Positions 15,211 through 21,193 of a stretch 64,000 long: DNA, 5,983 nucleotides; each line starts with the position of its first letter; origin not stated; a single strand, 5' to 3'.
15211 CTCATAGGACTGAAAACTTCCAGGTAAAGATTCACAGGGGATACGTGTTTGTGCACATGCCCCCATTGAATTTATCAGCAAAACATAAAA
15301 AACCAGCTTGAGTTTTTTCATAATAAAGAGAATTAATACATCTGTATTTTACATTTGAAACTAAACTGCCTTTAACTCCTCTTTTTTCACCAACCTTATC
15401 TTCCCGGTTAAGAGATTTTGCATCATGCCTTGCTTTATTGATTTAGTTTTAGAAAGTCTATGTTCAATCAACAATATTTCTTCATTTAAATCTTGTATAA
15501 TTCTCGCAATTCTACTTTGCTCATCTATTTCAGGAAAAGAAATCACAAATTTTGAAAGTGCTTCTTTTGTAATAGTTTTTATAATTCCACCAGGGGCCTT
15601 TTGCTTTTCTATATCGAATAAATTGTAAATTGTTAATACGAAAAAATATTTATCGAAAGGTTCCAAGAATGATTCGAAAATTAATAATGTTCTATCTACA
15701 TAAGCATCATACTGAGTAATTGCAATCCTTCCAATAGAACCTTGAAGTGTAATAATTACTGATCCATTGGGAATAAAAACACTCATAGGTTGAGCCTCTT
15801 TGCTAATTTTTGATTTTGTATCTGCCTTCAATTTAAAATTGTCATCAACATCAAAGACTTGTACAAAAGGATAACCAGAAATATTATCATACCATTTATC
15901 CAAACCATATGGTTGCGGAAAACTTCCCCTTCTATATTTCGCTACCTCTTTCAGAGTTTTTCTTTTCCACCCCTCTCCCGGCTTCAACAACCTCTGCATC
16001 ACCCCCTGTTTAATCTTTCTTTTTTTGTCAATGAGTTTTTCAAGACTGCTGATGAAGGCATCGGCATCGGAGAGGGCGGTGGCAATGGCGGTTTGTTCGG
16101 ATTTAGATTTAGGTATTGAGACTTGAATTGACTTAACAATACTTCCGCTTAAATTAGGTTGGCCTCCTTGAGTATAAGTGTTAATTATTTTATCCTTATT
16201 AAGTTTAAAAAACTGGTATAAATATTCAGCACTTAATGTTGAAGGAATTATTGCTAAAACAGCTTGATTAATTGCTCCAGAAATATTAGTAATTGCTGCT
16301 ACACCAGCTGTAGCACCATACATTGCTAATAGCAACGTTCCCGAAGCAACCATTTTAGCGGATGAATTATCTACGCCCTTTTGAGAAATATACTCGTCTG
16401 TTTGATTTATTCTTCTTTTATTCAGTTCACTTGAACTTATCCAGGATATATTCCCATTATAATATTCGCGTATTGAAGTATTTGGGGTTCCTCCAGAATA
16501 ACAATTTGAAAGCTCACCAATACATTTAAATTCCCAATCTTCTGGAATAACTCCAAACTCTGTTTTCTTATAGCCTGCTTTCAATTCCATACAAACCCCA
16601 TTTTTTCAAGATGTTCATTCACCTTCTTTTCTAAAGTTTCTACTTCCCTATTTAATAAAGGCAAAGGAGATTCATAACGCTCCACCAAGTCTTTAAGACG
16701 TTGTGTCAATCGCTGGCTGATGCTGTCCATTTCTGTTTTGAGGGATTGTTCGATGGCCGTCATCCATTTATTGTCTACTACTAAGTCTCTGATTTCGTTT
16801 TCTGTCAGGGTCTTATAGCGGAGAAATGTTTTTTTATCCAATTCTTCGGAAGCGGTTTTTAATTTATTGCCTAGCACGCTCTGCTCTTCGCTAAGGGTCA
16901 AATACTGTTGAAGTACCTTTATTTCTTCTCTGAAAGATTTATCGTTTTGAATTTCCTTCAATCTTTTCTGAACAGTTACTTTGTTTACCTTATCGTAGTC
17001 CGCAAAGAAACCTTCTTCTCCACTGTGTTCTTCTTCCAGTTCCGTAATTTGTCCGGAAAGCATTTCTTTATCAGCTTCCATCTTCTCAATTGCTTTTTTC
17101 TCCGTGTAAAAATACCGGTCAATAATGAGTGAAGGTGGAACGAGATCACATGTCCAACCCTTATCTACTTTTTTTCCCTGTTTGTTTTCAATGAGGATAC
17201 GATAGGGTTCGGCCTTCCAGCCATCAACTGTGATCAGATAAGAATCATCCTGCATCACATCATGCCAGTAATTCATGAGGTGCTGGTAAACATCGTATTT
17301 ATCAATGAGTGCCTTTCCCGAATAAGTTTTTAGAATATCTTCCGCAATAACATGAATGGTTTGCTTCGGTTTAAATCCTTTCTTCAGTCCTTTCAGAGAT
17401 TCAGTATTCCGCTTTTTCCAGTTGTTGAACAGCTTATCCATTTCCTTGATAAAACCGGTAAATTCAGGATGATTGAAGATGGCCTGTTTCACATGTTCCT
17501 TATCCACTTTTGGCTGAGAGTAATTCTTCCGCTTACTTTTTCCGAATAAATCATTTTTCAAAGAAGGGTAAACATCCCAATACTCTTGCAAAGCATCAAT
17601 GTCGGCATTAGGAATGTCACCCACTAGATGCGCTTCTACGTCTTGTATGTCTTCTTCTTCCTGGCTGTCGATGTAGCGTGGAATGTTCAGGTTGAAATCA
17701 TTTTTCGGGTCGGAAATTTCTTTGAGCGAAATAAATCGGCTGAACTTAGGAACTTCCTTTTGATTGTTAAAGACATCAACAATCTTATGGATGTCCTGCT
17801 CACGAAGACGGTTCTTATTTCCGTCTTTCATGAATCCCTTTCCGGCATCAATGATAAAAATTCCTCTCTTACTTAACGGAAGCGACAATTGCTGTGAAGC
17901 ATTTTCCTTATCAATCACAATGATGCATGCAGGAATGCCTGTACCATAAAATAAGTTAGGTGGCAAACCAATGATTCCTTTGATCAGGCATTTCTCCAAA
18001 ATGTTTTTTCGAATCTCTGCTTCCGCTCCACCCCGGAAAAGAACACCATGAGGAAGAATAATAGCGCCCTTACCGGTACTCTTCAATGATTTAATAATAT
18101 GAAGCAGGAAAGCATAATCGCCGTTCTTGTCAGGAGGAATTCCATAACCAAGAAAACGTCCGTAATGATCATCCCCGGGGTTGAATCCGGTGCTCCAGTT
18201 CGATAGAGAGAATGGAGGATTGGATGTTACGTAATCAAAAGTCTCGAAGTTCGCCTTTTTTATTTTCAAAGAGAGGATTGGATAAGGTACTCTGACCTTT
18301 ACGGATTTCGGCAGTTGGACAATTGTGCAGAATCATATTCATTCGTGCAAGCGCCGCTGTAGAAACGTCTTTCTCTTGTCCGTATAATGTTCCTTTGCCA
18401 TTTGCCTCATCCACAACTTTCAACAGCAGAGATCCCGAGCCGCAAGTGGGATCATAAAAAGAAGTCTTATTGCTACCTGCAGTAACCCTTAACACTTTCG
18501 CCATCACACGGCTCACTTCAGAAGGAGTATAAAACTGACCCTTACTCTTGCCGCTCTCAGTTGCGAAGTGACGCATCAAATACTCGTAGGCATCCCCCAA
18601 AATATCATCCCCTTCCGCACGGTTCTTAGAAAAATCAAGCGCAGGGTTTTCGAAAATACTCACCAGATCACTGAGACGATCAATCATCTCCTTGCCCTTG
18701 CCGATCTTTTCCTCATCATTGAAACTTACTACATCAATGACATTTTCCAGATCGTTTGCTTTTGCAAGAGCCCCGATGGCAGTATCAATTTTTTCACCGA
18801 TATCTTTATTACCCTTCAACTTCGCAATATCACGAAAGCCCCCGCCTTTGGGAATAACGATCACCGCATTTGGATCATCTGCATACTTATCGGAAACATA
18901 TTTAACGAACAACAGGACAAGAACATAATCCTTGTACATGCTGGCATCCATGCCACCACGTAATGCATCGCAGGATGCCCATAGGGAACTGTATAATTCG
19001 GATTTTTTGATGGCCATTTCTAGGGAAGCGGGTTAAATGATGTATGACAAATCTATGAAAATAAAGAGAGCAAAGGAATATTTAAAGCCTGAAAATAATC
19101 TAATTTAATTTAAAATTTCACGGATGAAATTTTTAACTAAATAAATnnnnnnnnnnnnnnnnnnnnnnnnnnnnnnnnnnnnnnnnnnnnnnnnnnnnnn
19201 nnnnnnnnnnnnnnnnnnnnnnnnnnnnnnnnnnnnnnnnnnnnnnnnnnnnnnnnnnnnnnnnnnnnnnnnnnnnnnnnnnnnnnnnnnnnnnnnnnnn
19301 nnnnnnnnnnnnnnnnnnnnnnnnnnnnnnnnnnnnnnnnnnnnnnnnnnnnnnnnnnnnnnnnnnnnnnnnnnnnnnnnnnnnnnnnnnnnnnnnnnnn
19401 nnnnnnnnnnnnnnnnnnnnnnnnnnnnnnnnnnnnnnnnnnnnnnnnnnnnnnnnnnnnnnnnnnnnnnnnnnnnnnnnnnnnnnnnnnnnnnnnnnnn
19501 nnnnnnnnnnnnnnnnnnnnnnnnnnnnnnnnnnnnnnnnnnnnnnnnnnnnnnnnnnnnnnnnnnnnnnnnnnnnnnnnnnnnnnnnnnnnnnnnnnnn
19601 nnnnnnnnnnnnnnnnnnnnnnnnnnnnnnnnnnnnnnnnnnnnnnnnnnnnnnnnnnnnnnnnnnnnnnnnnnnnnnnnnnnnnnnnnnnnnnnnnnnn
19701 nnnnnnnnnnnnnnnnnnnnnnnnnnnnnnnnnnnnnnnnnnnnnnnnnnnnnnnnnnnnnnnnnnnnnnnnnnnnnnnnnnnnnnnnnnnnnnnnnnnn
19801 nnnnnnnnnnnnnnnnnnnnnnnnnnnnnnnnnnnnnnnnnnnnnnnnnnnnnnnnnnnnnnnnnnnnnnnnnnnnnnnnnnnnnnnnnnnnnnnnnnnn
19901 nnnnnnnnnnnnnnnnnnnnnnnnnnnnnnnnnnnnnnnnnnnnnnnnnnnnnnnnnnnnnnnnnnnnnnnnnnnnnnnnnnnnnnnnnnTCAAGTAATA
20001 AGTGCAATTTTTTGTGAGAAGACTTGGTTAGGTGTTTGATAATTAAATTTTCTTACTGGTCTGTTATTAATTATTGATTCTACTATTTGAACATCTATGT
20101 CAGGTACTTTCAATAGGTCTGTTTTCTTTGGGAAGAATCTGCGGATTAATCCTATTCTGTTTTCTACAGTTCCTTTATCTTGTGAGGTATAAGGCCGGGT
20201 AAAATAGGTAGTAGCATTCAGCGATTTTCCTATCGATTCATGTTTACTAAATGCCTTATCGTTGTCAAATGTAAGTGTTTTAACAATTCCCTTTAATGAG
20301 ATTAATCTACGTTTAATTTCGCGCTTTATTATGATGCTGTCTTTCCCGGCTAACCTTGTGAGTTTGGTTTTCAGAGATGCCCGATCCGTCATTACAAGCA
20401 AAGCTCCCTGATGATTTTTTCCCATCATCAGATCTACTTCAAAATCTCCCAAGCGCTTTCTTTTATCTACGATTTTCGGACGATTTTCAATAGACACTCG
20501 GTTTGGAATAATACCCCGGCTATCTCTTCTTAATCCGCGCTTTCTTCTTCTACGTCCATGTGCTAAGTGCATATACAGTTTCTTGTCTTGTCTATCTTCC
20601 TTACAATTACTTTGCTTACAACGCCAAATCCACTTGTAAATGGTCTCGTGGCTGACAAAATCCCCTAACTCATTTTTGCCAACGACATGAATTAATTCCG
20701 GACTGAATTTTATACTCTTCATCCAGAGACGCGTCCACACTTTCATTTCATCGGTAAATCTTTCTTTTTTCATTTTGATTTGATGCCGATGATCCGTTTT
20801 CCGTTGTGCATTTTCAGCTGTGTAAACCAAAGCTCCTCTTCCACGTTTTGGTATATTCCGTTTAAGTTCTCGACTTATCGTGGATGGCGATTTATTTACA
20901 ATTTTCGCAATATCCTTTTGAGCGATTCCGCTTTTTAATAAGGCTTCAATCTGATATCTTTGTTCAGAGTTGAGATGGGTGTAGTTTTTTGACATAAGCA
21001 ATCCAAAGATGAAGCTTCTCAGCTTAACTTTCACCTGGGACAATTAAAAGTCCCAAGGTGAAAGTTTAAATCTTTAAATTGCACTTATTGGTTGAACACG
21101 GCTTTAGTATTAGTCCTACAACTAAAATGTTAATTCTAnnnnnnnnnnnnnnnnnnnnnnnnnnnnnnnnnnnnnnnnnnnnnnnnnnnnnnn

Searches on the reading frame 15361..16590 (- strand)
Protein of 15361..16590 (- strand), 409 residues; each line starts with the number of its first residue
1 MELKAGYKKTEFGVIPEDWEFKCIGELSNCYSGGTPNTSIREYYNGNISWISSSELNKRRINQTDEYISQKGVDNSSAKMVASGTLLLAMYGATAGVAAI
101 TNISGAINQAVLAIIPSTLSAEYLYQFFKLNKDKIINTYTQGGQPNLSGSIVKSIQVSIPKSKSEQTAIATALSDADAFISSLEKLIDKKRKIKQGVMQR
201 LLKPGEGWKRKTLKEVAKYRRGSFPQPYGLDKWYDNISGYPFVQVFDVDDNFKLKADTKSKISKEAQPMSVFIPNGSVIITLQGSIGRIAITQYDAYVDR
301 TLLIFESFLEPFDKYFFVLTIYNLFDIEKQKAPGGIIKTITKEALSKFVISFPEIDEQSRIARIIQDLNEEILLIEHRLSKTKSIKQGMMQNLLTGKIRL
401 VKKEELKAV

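Call 26: search_protein_families(library=pfam, proteins=[window:15361-16590:-], max_evalue=0.00001)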
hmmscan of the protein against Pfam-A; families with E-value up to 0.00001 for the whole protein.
window:15361-16590:- (409 aa): 1 family
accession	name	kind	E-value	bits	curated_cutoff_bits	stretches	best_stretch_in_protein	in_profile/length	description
PF01420.25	Methylase_S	-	9.7e-36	123.9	22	2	16-187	1-163/168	Type I restriction modification DNA specificity domain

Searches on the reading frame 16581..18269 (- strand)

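Call 26: search_protein_families(library=pfam, proteins=[window:16581-18269:-], max_evalue=0.00001)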
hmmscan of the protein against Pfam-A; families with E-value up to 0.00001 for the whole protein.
window:16581-18269:- (562 aa): 1 family
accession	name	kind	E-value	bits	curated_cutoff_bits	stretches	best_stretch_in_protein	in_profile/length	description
PF02384.22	N6_Mtase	-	6.3e-60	203.5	20.4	1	8-207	123-310/311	N-6 DNA Methylase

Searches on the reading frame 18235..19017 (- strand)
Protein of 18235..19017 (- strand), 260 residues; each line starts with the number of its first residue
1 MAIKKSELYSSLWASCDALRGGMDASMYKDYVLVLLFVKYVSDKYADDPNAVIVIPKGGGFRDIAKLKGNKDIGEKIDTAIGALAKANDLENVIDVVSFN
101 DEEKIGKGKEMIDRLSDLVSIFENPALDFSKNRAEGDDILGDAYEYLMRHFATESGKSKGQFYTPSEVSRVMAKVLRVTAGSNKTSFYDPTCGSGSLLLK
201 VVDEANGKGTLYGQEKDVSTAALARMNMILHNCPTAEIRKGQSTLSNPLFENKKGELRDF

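Call 26: search_protein_families(library=pfam, proteins=[window:18235-19017:-], max_evalue=0.00001)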
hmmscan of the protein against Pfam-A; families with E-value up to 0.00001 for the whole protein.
window:18235-19017:- (260 aa): 2 families
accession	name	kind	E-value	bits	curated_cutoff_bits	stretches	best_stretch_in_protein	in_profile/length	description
PF02384.22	N6_Mtase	-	1.8e-35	123.2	20.4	1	137-253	3-123/311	N-6 DNA Methylase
PF12161.14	HsdM_N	-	1.1e-15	58.9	24.5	1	10-122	3-135/135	HsdM N-terminal domain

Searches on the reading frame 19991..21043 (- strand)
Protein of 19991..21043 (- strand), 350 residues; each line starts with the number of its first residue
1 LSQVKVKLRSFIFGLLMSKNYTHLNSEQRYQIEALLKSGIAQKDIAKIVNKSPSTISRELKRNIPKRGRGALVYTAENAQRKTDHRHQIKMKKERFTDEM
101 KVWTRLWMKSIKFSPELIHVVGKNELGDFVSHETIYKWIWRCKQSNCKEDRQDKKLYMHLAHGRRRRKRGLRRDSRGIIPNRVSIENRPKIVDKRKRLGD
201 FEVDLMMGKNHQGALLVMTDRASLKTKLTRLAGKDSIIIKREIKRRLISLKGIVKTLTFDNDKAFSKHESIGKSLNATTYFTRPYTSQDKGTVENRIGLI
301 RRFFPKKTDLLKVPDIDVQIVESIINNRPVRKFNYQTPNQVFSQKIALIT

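Call 26: search_protein_families(library=pfam, proteins=[window:19991-21043:-], max_evalue=0.00001)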
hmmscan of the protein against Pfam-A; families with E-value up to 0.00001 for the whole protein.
window:19991-21043:- (350 aa): 1 family
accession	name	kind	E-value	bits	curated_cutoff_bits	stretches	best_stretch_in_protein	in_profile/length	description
PF13936.12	HTH_38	-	5.5e-14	52.1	27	1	21-63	2-44/44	Helix-turn-helix domain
